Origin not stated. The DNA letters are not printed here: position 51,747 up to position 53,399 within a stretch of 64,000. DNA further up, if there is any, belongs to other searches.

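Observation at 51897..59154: Accessory gene set of the selenium-dependent molybdenum hydroxylase system (SsnA-YgfK-YqeC::MocA plus MBL hydrolase) with no hydroxylase subunit in the neighbourhood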

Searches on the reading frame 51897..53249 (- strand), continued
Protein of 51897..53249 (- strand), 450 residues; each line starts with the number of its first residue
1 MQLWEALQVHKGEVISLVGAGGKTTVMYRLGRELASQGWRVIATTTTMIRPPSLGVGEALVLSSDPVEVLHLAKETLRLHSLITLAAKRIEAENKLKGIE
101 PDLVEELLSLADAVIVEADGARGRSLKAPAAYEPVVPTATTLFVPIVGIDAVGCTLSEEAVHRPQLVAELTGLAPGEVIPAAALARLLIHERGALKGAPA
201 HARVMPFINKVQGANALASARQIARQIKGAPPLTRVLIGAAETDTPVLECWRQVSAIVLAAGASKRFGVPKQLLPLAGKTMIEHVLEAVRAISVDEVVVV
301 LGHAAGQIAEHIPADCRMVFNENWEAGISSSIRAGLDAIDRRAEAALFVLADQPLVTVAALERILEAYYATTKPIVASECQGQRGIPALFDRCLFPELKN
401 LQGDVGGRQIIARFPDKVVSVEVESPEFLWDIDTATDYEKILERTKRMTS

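Call 22: find_encoding_contigs(protein=P0007, flank=10000, max_places=2)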
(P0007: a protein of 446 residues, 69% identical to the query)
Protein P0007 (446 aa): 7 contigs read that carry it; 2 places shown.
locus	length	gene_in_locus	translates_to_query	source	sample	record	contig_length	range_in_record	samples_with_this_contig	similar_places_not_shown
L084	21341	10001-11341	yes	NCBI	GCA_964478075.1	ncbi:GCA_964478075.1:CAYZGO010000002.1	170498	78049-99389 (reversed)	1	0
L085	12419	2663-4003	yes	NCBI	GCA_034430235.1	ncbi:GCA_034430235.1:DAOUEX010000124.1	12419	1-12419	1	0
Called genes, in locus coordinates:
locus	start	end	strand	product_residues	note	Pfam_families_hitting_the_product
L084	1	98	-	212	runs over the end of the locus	PF01966:HD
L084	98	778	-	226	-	PF07314:Lit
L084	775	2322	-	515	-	PF01564:Spermine_synth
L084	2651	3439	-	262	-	PF02585:PIG-L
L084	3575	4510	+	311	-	PF00753:Lactamase_B, PF12706:Lactamase_B_2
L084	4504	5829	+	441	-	PF01979:Amidohydro_1, PF07969:Amidohydro_3 (weak)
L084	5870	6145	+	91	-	-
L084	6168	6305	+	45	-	-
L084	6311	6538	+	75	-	-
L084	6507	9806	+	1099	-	PF14691:Fer4_20, PF00070:Pyr_redox (faint), PF01946:Thi4 (weak), PF07992:Pyr_redox_2, PF13450:NAD_binding_8, PF13738:Pyr_redox_3 (weak)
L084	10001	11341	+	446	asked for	PF19842:YqeC, PF00483:NTP_transferase (faint), PF01128:IspD, PF12804:NTP_transf_3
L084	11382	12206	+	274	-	PF00702:Hydrolase, PF13344:Hydrolase_6, PF13419:HAD_2 (faint), PF13242:Hydrolase_like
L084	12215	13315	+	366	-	PF21016:RlmN_N, PF04055:Radical_SAM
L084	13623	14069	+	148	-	PF00834:Ribul_P_3_epim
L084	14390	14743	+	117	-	PF03780:Asp23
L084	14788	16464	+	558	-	PF02734:Dak2, PF21645:FakA-like_M, PF13684:FakA-like_C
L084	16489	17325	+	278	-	PF02645:DegV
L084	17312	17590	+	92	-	PF02645:DegV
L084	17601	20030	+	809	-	PF17191:RecG_wedge, PF01336:tRNA_anti-codon, PF00270:DEAD, PF04851:ResIII, PF22590:Cas3-like_C_2 (faint), PF00271:Helicase_C, PF19833:RecG_dom3_C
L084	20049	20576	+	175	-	PF01467:CTP_transf_like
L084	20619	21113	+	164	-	-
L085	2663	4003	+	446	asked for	PF19842:YqeC, PF00483:NTP_transferase (faint), PF01128:IspD, PF12804:NTP_transf_3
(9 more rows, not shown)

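Call 23: find_encoding_contigs(protein=P0025, flank=10000, max_places=2)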
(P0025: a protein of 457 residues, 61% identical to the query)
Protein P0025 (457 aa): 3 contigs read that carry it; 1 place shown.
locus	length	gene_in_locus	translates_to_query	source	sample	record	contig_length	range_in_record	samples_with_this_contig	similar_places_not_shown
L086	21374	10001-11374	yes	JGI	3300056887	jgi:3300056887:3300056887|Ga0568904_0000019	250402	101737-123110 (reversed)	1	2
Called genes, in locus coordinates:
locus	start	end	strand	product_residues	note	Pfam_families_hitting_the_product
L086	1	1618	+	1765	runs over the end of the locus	PF24517:CBM96, PF07705:CARDB, PF17957:Big_7, PF01364:Peptidase_C25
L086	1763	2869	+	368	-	PF02073:Peptidase_M29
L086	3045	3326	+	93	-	PF02604:PhdYeFM_antitox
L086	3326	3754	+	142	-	PF13470:PIN_3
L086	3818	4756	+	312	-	PF00753:Lactamase_B, PF12706:Lactamase_B_2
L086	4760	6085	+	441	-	PF22039:HUTI_composite_bact (weak), PF01979:Amidohydro_1, PF07969:Amidohydro_3 (weak)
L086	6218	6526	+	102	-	-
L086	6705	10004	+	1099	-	PF14691:Fer4_20, PF00070:Pyr_redox (faint), PF00890:FAD_binding_2 (faint), PF01266:DAO (faint), PF01494:FAD_binding_3 (faint), PF01946:Thi4 (faint), PF07992:Pyr_redox_2, PF13450:NAD_binding_8, +2 more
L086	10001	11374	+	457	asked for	PF19842:YqeC, PF01128:IspD, PF02348:CTP_transf_3, PF12804:NTP_transf_3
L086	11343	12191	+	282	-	PF00702:Hydrolase, PF13419:HAD_2 (faint), PF13344:Hydrolase_6, PF13242:Hydrolase_like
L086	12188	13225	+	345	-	PF21016:RlmN_N, PF04055:Radical_SAM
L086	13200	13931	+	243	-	PF00834:Ribul_P_3_epim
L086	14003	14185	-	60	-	PF00830:Ribosomal_L28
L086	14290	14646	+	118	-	PF03780:Asp23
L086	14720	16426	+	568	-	PF02734:Dak2, PF21645:FakA-like_M, PF13684:FakA-like_C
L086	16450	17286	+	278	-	PF02645:DegV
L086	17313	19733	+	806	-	PF17191:RecG_wedge, PF01336:tRNA_anti-codon, PF00270:DEAD, PF04851:ResIII, PF00271:Helicase_C, PF22590:Cas3-like_C_2 (faint), PF19833:RecG_dom3_C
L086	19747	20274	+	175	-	PF01467:CTP_transf_like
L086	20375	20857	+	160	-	-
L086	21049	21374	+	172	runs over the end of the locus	PF02620:YceD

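Call 26: search_protein_families(library=pfam, proteins=[L006:8733-9833:+, L006:4820-6523:+, L006:6585-7037:+, L006:11247-11960:+, L006:3670-4605:-, L006:808-1890:-, L006:2397-2951:+], max_evalue=0.00001)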
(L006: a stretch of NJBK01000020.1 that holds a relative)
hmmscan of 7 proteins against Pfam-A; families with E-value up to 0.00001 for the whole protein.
L006:8733-9833:+ (366 aa): 6 families
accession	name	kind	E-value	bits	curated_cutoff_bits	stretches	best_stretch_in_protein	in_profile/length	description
PF01180.27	DHO_dh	-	4e-38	131.7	27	1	7-281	2-291/291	Dihydroorotate dehydrogenase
PF00037.32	Fer4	-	4.8e-10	39.3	21.1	0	344-363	4-23/24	4Fe-4S binding domain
PF12838.12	Fer4_7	-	6.4e-08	33.4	27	1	319-360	2-50/52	4Fe-4S dicluster domain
PF14697.11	Fer4_21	-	9.4e-07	29.3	35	1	317-365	6-59/59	4Fe-4S dicluster domain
PF13187.11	Fer4_9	-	1.2e-06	28.9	27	1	319-361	2-50/52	4Fe-4S dicluster domain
PF12837.12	Fer4_6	-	1.8e-06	28.1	25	0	317-334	7-24/24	4Fe-4S binding domain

L006:4820-6523:+ (567 aa): 3 families
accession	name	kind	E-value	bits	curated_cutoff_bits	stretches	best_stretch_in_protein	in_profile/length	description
PF17768.7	RecJ_OB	-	9.4e-28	96.9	27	1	460-562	1-107/107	RecJ OB domain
PF01368.27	DHH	-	4e-23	82.5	28.1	1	80-236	2-125/125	DHH family, N-terminal domain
PF02272.25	DHHA1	-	6e-10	39.9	25.9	1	353-446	3-101/102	DHHA1 domain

L006:6585-7037:+ (150 aa): 1 family
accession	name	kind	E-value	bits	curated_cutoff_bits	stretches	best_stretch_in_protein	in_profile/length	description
PF00293.34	NUDIX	-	2.4e-22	79.8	21.1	1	10-128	3-125/134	NUDIX domain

L006:11247-11960:+ (237 aa): 1 family
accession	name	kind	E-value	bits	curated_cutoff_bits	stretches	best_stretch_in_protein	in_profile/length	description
PF00300.27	His_Phos_1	-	5.4e-63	212.6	21.7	1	33-226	1-194/194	Histidine phosphatase superfamily (branch 1)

L006:3670-4605:- (311 aa): 2 families
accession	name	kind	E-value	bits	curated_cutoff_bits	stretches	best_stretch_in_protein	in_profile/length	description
PF00551.24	Formyl_trans_N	-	7.5e-49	166.4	26.1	1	6-181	4-181/181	Formyl transferase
PF02911.23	Formyl_trans_C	-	3.1e-24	85.5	21.1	1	205-301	2-99/100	Formyl transferase, C-terminal domain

L006:808-1890:- (360 aa): 1 family
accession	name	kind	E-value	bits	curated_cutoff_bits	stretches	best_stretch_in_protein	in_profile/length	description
PF01551.29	Peptidase_M23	-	1.2e-26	93.1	28.7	1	256-350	2-96/96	Peptidase family M23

L006:2397-2951:+ (184 aa): 1 family
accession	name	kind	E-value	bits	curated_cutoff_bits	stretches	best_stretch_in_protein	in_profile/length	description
PF11209.13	LmeA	-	6.9e-06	26.7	27.3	1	68-181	97-216/217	LmeA-like phospholipid-binding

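Call 31: search_solved_structures(query=window:51897-53249:-, max_evalue=0.01)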
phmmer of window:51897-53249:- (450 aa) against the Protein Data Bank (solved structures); distinct sequences matched with E-value up to 0.01: 27.
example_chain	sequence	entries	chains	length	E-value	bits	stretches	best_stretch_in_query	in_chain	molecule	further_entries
2waw_A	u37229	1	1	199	1.4e-23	87.1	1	253-447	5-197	MOBA RELATE PROTEIN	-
2we9_A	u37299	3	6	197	1.9e-23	86.7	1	253-444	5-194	MOBA-RELATED PROTEIN | MOCA-RELATED PROTEIN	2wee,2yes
3d5n_A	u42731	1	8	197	4.8e-19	72.1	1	254-438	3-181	Q97W15_SULSO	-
6plj_A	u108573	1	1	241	3.1e-12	49.7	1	269-378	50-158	nucleotidyl transferase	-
9dqf_A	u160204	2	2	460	1.2e-10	44.5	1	255-366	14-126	Bifunctional protein GlmU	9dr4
4aaw_A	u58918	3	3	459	1.1e-07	34.8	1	256-368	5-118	BIFUNCTIONAL PROTEIN GLMU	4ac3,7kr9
1hm0_A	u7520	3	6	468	1.4e-07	34.3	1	256-368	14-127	N-ACETYLGLUCOSAMINE 1-PHOSPHATE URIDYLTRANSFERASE | UDP-N-ACETYLGLUCOSAMINE-1-PHOSPHATE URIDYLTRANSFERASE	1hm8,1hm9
1g95_A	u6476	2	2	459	1.5e-07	34.2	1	256-368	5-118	N-ACETYLGLUCOSAMINE-1-PHOSPHATE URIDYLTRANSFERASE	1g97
4fce_A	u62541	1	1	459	2.4e-07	33.6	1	254-367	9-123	Bifunctional protein GlmU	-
3fww_A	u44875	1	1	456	2.5e-07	33.5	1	254-367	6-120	Bifunctional protein glmU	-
2v0h_A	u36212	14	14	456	1e-06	31.5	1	253-368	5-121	BIFUNCTIONAL PROTEIN GLMU | GLUCOSAMINE-1-PHOSPHATE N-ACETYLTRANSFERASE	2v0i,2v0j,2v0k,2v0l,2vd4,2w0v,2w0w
5vmk_A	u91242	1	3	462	1.1e-06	31.5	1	255-371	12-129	Bifunctional protein GlmU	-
7k47_A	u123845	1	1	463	2.4e-06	30.3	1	254-365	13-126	Bifunctional protein GlmU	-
1fwy_A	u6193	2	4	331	3.2e-06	29.9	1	254-367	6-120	UDP-N-ACETYLGLUCOSAMINE PYROPHOSPHORYLASE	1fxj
1hv9_A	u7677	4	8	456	5.7e-06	29.1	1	254-367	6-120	UDP-N-ACETYLGLUCOSAMINE PYROPHOSPHORYLASE | Bifunctional protein glmU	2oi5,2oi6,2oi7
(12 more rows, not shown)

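Call 53: predict_structure(alignment_id=A1)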
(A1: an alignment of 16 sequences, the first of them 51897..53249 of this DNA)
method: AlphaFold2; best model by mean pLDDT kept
length: 450 residues; sequences in the alignment: 16
mean_pLDDT: 92.5   pTM: 0.91
mean pLDDT of the five models: 92.5, 92.5, 90.3, 90.2, 86.0
residues with pLDDT >= 90: 355; 70-90: 90; 50-70: 5; < 50: 0
segments of 3 or more residues with pLDDT < 50: none
pLDDT, mean of each block of 10 residues (from residue 1): 96 97 96 97 96 94 95 97 97 95 95 96 91 94 98 94 95 96 97 95 97 97 95 95 95 96 78 88 93 94 83 94 87 95 95 87 95 93 85 96 88 94 77 82 74
secondary structure, 60 per line:
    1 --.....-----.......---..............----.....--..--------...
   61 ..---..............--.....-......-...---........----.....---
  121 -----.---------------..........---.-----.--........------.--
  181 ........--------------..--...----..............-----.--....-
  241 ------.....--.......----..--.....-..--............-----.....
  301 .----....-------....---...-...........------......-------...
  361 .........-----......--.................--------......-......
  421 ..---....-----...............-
elements in order: H3-7 E13-19 H23-36 E41-45 E58-62 H66-79 E82-86 E88-90 E95-97 H101-108 E113-117 E142-148 H164-171 H181-188 E207-209 H214-227 E236-239 E247-251 E254-260 H281-290 E296-301 H306-309 E317-320 H328-338 E345-350 H358-369 E375-380 E383-391 H392-399 H408-413 E418-422 H426-429 H435-449

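Call 56: search_protein_families(library=pfam, proteins=[L013:7236-9026:+, L013:9048-9689:+, L013:9680-9964:+, L028:8700-9836:+, L028:5901-7601:+, L012:6636-8615:+, L012:8843-11164:+, L012:11567-12898:+, L010:8860-9660:-, L010:12585-13556:+], max_evalue=0.00001)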
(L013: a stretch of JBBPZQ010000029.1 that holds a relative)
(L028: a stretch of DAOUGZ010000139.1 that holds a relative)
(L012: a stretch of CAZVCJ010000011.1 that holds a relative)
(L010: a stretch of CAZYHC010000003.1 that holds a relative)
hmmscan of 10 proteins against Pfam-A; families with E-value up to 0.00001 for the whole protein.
L013:7236-9026:+ (596 aa): 3 families
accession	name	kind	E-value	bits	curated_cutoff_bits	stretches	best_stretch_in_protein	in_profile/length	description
PF17768.7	RecJ_OB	-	5.5e-27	94.4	27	1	477-581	2-107/107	RecJ OB domain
PF01368.27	DHH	-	4.5e-23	82.3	28.1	1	95-251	1-125/125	DHH family, N-terminal domain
PF02272.25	DHHA1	-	1.3e-08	35.7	25.9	1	375-461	10-100/102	DHHA1 domain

L013:9048-9689:+ (213 aa): 2 families
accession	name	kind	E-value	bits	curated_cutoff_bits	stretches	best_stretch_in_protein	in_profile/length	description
PF00753.33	Lactamase_B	-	2.7e-20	73.6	22.7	1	12-181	2-196/196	Metallo-beta-lactamase superfamily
PF19583.5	ODP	-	9.2e-06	26.1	27.2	0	15-136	2-127/194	ODP family beta lactamase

L013:9680-9964:+ (94 aa): 0 families

L028:8700-9836:+ (378 aa): 3 families
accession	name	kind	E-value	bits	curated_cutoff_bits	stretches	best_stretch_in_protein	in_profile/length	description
PF13458.12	Peripla_BP_6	-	7.3e-55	187.4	31.7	1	34-368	7-340/343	Periplasmic binding protein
PF01094.35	ANF_receptor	-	2.5e-23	83.1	25.4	1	52-367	6-351/353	Receptor family ligand binding region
PF13433.12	Peripla_BP_5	-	8.1e-16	58.5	27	1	37-369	9-340/363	Periplasmic binding protein domain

L028:5901-7601:+ (566 aa): 4 families
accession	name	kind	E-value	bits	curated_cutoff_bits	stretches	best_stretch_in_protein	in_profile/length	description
PF00092.34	VWA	-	4.8e-17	63.2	23.8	1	388-544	1-155/174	von Willebrand factor type A domain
PF13519.12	VWA_2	-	1.6e-16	61.3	27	1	389-495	1-107/107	von Willebrand factor type A domain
PF13531.11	SBP_bac_11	-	1.3e-12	48.4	25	1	50-331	1-227/227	Bacterial extracellular solute-binding protein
PF13768.12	VWA_3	-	9.4e-12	45.7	27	1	388-547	2-153/155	von Willebrand factor type A domain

L012:6636-8615:+ (659 aa): 4 families
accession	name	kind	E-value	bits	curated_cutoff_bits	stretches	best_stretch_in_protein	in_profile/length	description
PF00326.27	Peptidase_S9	-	4.6e-51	173.8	22.6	1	437-643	2-210/213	Prolyl oligopeptidase family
PF20434.5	BD-FAE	-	1.1e-11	45.1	26.8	1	418-601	11-213/215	BD-FAE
PF01738.24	DLH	-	3.5e-07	30.5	21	1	486-628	84-194/217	Dienelactone hydrolase family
PF07676.18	PD40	-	2e-06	28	20.9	0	234-258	12-38/38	WD40-like Beta Propeller Repeat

L012:8843-11164:+ (773 aa): 7 families
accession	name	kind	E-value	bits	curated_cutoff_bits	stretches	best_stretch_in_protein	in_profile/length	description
PF12804.13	NTP_transf_3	-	1.9e-43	148.9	27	1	291-450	1-157/160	MobA-like NTP transferase domain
PF19842.5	YqeC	-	1.3e-32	113.4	27.6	1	15-198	1-145/145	YqeC protein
PF13344.12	Hydrolase_6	-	1.5e-28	99.2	27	1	503-599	2-97/101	Haloacid dehalogenase-like hydrolase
PF13242.12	Hydrolase_like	-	1.4e-22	79.8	22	1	686-758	2-74/75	HAD-hyrolase-like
PF00702.32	Hydrolase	-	1.1e-13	52.5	26.4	1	499-726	1-191/191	haloacid dehalogenase-like hydrolase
PF01128.25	IspD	-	8.5e-09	35.9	27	1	289-411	1-125/221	2-C-methyl-D-erythritol 4-phosphate cytidylyltransferase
PF02348.25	CTP_transf_3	-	2.1e-06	28.1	22.6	1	290-408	1-118/217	Cytidylyltransferase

L012:11567-12898:+ (443 aa): 0 families

L010:8860-9660:- (266 aa): 0 families

L010:12585-13556:+ (323 aa): 1 family
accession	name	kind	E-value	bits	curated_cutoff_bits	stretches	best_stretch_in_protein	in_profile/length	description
PF06114.19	Peptidase_M78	-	2.5e-10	40.6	22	1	76-174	28-121/123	IrrE N-terminal-like domain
